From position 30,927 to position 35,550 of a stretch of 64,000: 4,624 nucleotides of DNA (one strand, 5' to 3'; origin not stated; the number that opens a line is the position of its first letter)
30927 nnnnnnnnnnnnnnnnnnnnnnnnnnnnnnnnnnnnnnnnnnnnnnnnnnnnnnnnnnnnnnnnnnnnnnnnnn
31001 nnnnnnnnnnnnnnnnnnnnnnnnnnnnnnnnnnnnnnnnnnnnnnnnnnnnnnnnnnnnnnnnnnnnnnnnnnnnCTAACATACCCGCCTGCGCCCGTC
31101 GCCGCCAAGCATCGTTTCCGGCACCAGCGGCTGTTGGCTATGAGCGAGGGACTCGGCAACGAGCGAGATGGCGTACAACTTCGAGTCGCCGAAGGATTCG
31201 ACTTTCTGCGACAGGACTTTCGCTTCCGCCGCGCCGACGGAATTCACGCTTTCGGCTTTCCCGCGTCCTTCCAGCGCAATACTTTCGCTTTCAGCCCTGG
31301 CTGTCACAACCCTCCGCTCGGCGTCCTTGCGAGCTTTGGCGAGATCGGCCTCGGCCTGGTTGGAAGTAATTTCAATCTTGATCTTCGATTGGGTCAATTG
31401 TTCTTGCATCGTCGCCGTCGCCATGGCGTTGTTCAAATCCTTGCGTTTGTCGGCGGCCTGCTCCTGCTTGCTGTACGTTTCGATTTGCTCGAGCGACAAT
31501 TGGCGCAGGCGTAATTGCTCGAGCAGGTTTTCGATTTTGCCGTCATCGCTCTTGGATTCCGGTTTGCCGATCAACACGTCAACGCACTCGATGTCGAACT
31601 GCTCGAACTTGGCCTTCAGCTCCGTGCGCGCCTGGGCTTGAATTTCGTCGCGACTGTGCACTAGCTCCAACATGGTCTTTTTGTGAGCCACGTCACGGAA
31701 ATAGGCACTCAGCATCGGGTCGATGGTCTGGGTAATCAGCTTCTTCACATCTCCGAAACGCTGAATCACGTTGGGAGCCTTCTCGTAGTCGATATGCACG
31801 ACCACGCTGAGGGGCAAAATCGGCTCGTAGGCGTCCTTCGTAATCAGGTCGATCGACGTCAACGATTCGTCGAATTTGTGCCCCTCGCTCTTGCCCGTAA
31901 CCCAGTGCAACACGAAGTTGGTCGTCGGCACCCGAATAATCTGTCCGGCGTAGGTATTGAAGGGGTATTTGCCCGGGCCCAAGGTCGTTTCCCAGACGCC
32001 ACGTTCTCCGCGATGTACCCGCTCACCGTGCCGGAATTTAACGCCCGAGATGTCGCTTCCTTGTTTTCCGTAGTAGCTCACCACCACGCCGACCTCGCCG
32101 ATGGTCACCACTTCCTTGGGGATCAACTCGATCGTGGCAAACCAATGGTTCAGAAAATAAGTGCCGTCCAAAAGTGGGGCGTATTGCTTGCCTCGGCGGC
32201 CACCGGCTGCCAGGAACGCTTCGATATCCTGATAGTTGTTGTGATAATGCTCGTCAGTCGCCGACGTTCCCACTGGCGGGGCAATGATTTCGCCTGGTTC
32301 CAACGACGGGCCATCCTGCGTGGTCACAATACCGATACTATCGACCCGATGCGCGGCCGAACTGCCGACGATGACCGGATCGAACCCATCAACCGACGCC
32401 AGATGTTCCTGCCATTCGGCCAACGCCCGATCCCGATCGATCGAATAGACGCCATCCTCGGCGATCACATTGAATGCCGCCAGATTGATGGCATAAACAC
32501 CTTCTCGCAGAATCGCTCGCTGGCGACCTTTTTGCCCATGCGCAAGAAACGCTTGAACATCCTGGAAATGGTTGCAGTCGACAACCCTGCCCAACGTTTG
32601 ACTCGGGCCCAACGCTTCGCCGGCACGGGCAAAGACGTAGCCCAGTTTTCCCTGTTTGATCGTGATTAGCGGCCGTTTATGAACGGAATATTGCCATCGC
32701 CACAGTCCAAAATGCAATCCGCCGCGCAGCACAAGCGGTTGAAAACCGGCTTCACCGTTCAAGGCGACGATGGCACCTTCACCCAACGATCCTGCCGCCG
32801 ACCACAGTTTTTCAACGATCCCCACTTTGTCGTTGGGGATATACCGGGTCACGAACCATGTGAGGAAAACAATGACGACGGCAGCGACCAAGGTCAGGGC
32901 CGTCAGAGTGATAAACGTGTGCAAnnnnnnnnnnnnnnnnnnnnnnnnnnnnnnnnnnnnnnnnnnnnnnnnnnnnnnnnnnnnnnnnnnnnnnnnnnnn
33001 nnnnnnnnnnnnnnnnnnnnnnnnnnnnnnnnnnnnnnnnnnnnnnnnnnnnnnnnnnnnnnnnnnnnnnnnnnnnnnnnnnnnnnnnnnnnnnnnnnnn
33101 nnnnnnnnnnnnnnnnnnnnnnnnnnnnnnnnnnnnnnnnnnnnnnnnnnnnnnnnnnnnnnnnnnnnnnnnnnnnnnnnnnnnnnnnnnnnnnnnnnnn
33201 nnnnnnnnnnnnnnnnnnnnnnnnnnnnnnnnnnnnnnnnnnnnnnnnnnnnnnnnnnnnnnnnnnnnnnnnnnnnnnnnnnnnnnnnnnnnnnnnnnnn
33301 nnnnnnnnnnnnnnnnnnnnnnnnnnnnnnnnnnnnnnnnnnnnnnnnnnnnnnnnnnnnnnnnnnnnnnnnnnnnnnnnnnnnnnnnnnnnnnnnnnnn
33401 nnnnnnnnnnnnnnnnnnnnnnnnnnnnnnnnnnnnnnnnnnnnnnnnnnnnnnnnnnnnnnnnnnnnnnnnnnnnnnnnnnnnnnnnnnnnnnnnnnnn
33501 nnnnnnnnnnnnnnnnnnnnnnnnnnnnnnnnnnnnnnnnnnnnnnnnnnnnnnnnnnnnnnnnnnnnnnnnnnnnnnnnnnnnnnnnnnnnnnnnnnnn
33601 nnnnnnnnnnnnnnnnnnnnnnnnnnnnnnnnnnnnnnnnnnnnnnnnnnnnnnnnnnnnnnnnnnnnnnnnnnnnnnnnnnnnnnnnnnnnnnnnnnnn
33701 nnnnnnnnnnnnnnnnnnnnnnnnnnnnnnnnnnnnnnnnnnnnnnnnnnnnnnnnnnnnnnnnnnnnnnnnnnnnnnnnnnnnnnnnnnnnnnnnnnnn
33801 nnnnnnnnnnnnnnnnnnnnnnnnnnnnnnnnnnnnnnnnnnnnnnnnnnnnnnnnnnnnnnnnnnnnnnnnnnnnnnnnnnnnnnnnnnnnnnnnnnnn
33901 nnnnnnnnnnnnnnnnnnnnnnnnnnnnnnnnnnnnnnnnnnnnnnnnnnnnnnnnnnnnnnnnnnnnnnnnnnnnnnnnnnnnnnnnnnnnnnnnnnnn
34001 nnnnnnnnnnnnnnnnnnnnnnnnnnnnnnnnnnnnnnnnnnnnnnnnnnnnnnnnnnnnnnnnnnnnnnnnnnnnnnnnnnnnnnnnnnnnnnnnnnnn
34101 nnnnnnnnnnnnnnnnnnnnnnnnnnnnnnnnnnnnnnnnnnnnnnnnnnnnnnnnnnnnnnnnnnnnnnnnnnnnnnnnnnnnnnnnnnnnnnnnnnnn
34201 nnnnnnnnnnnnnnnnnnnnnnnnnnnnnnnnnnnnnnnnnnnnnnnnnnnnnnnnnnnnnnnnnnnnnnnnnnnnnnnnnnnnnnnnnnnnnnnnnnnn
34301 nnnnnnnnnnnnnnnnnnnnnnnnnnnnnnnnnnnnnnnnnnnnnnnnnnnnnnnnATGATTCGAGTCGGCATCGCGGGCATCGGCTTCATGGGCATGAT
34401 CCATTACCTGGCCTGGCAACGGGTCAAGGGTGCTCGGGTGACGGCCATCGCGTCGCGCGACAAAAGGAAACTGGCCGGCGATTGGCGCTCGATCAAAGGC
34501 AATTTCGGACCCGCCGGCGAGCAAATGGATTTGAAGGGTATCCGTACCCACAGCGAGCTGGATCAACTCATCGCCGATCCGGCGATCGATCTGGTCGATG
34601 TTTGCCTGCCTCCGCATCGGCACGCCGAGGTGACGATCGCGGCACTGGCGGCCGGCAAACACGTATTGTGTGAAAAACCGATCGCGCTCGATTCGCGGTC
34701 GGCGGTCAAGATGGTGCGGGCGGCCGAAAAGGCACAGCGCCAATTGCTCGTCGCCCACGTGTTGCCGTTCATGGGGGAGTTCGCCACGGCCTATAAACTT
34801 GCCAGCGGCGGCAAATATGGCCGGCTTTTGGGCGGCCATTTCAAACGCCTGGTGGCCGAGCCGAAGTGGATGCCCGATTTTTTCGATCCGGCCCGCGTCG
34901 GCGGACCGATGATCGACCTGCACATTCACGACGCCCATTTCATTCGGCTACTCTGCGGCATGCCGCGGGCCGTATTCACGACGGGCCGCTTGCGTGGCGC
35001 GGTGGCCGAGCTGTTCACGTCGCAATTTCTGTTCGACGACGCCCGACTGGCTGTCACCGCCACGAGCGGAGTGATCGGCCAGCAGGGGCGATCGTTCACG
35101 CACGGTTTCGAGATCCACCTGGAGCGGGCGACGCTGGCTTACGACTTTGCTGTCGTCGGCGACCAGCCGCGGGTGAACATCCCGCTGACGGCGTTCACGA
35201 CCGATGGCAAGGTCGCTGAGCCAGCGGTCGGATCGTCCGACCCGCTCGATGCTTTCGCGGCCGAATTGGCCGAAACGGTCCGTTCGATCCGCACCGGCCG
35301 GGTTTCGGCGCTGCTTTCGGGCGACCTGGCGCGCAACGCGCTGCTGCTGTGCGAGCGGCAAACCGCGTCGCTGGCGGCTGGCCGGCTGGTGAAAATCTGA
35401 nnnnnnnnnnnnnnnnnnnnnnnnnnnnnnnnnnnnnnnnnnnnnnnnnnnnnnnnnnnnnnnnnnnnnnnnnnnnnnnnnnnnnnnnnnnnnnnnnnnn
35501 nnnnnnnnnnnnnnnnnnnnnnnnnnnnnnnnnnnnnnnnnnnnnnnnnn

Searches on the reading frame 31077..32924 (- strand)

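Call 8: search_protein_families(library=pfam, proteins=[window:31077-32924:-])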
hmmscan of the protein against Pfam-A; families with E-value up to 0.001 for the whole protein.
window:31077-32924:- (615 aa): 1 family
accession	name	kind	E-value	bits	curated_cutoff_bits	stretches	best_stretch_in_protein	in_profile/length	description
PF01145.31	Band_7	-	1e-15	58.7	23.6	1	275-475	5-162/176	SPFH domain / Band 7 family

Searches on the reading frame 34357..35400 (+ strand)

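Call 60: search_protein_families(library=pfam, proteins=[window:34357-35400:+], max_evalue=0.00001)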
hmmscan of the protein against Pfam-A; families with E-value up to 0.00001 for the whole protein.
window:34357-35400:+ (347 aa): 2 families
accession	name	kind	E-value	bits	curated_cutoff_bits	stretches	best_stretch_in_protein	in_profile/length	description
PF01408.29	GFO_IDH_MocA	-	5.6e-25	88.8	24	1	2-134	1-120/120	Oxidoreductase family, NAD-binding Rossmann fold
PF22725.1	GFO_IDH_MocA_C3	-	1.6e-09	38.3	27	1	142-260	1-123/124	GFO/IDH/MocA C-terminal domain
